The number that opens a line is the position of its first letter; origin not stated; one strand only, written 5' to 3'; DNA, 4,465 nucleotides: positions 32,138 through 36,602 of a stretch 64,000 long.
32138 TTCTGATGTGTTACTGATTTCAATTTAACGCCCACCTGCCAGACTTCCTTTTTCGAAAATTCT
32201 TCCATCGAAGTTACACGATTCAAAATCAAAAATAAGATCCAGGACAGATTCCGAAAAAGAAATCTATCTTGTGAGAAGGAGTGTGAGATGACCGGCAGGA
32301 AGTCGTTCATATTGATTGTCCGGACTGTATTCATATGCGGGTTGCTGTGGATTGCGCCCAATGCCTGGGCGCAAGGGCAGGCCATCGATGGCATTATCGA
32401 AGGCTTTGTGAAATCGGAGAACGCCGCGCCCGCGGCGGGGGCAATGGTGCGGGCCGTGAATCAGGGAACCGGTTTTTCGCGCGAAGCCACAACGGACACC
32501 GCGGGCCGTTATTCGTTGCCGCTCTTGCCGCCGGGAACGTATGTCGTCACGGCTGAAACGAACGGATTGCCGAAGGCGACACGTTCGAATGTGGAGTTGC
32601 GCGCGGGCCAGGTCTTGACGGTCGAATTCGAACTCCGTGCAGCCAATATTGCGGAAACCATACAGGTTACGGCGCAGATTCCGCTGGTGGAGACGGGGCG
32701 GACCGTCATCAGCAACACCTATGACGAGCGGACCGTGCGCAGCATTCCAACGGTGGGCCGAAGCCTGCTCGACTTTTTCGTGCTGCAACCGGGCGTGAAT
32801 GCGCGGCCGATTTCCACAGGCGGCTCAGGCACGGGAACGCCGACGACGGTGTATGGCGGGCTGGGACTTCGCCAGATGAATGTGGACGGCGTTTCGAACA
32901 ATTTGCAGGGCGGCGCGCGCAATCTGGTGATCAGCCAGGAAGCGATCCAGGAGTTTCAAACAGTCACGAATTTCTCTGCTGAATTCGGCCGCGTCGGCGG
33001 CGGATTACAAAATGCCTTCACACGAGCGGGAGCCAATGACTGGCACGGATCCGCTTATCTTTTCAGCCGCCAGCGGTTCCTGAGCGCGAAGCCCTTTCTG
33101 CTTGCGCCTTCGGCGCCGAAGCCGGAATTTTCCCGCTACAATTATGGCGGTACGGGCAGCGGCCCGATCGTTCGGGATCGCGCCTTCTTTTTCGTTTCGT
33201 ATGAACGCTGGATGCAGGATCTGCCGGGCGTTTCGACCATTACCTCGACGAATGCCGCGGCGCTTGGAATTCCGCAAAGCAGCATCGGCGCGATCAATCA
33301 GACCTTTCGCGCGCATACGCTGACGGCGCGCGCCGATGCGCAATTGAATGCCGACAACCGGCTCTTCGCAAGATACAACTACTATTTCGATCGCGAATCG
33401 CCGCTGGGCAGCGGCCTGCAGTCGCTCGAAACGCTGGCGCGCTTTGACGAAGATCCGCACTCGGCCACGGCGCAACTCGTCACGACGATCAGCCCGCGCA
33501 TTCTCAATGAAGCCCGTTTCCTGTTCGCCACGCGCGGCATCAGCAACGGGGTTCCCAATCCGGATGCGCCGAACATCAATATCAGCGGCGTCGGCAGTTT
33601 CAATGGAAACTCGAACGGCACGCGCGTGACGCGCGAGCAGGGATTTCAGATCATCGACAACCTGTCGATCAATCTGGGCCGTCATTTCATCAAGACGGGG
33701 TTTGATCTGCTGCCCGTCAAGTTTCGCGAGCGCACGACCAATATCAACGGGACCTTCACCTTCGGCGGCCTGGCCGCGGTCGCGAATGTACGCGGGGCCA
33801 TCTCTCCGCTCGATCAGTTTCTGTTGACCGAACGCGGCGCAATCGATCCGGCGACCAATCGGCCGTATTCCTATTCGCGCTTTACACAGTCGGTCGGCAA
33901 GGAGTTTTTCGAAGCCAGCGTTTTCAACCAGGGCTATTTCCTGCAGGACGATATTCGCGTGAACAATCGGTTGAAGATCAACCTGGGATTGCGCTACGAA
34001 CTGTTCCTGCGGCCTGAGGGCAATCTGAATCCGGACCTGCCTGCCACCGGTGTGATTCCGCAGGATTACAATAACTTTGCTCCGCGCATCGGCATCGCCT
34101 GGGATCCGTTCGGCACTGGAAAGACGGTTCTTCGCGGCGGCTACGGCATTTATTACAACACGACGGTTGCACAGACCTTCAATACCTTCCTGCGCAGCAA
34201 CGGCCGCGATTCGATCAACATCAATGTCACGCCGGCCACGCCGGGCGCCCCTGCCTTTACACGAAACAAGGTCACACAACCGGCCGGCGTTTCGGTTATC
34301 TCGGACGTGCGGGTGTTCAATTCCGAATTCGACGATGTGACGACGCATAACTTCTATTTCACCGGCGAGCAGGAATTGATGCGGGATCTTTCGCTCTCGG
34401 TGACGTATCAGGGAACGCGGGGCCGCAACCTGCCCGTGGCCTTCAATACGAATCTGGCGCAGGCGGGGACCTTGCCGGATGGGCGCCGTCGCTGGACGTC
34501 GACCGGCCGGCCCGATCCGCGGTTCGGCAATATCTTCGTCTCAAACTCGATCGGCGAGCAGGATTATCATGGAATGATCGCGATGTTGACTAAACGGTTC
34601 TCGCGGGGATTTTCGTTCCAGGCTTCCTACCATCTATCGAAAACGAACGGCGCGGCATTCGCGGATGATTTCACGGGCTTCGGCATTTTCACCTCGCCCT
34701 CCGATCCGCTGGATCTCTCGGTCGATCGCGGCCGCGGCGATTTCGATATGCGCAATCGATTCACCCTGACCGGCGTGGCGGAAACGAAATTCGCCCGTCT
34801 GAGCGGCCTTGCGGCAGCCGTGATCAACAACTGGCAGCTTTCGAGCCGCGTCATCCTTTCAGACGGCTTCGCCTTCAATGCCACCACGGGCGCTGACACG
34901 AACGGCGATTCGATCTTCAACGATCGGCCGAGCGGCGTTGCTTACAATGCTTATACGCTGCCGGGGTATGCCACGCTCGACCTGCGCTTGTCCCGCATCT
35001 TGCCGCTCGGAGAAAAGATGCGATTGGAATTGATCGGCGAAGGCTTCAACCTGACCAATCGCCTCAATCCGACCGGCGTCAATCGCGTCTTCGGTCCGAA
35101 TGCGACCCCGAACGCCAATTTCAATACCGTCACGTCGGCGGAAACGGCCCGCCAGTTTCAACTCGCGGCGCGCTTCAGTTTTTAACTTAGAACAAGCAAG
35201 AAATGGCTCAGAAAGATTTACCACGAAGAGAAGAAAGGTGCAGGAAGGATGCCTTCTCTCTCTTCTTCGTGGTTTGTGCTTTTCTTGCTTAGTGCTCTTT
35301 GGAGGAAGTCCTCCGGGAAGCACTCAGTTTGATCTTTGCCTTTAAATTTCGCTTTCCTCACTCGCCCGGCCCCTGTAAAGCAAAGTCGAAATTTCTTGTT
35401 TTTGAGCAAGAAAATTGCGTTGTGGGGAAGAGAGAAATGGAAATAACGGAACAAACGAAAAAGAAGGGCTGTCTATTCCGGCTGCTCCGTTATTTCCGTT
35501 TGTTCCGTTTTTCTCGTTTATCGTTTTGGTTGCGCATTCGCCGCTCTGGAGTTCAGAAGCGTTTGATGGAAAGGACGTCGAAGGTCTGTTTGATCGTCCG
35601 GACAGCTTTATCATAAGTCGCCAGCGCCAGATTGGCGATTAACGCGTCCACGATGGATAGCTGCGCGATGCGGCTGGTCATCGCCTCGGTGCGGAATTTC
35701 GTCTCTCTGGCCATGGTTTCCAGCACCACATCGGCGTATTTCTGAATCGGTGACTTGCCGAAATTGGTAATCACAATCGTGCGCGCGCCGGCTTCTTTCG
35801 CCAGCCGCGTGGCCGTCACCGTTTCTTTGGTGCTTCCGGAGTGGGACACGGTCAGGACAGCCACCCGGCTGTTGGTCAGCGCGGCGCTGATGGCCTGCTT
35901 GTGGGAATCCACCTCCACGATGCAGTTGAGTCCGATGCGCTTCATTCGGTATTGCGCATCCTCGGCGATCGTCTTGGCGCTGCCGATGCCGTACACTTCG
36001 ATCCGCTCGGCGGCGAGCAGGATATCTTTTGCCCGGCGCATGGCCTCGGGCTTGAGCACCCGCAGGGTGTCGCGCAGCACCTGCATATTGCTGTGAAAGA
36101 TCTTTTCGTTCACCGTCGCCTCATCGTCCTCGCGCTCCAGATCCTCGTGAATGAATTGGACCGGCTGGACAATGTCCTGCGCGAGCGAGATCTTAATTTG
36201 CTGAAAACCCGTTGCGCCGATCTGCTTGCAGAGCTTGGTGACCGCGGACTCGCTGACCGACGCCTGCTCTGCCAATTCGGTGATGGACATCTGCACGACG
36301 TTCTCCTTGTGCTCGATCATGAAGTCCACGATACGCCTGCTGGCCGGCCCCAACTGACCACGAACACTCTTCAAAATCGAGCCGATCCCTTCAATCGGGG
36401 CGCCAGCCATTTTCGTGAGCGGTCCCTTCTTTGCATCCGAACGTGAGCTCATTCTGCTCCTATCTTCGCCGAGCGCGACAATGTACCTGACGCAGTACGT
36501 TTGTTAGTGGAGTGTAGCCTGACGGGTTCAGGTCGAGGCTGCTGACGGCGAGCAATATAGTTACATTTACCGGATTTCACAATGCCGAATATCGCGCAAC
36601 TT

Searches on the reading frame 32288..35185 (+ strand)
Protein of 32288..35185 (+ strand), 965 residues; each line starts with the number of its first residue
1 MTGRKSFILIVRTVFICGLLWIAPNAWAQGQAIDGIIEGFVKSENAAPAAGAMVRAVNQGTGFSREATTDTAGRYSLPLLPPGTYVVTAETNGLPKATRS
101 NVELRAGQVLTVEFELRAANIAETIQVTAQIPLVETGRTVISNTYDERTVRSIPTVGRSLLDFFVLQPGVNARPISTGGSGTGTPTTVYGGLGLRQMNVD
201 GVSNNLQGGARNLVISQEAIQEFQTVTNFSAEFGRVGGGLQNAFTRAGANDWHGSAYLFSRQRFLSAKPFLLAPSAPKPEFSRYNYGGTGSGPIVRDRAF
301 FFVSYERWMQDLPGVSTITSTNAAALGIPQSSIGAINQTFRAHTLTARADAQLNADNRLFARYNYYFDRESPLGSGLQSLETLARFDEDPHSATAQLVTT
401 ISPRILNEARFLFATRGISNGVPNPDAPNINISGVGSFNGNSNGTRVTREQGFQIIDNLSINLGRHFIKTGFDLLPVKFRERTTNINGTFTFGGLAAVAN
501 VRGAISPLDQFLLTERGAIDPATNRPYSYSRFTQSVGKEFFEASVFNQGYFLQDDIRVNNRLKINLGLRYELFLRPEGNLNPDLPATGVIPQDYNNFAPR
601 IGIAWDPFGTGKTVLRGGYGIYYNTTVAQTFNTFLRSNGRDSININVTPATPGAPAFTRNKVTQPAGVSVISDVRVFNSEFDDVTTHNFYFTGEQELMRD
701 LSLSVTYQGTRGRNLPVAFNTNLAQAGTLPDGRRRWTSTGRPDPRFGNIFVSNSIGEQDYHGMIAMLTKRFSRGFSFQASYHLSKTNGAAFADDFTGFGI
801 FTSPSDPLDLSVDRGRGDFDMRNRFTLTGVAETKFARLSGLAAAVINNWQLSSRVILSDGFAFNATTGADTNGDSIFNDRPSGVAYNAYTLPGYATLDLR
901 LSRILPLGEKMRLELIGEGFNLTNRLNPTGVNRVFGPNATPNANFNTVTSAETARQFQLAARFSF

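Call 9: search_protein_families(library=pfam, proteins=[window:32288-35185:+], max_evalue=0.00001)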
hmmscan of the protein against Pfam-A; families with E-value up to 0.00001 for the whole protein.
window:32288-35185:+ (965 aa): 2 families
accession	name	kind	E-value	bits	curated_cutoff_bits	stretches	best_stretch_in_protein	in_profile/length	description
PF25183.1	OMP_b-brl_4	-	3.3e-116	390.1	30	3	335-884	147-734/838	Outer membrane beta barrel domain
PF13620.12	CarboxypepD_reg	-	1.2e-20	74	32.3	1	37-116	2-81/82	Carboxypeptidase regulatory-like domain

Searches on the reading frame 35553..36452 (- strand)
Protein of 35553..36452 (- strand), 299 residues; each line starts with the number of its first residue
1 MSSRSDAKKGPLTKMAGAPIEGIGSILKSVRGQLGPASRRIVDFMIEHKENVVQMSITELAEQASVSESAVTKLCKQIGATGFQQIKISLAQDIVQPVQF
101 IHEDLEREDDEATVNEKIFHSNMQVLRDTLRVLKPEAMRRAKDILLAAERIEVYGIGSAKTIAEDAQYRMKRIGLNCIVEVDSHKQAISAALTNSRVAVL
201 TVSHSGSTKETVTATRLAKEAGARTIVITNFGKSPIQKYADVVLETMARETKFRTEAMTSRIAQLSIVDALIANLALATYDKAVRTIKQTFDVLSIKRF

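Call 9: search_protein_families(library=pfam, proteins=[window:35553-36452:-], max_evalue=0.00001)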
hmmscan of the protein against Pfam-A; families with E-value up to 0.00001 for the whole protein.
window:35553-36452:- (299 aa): 2 families
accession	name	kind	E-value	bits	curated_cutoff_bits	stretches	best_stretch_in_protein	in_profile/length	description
PF01380.27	SIS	-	1.3e-20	74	25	1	145-272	2-129/131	SIS domain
PF01418.23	HTH_6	-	3.1e-18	66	28.3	1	27-95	7-75/77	Helix-turn-helix domain, rpiR family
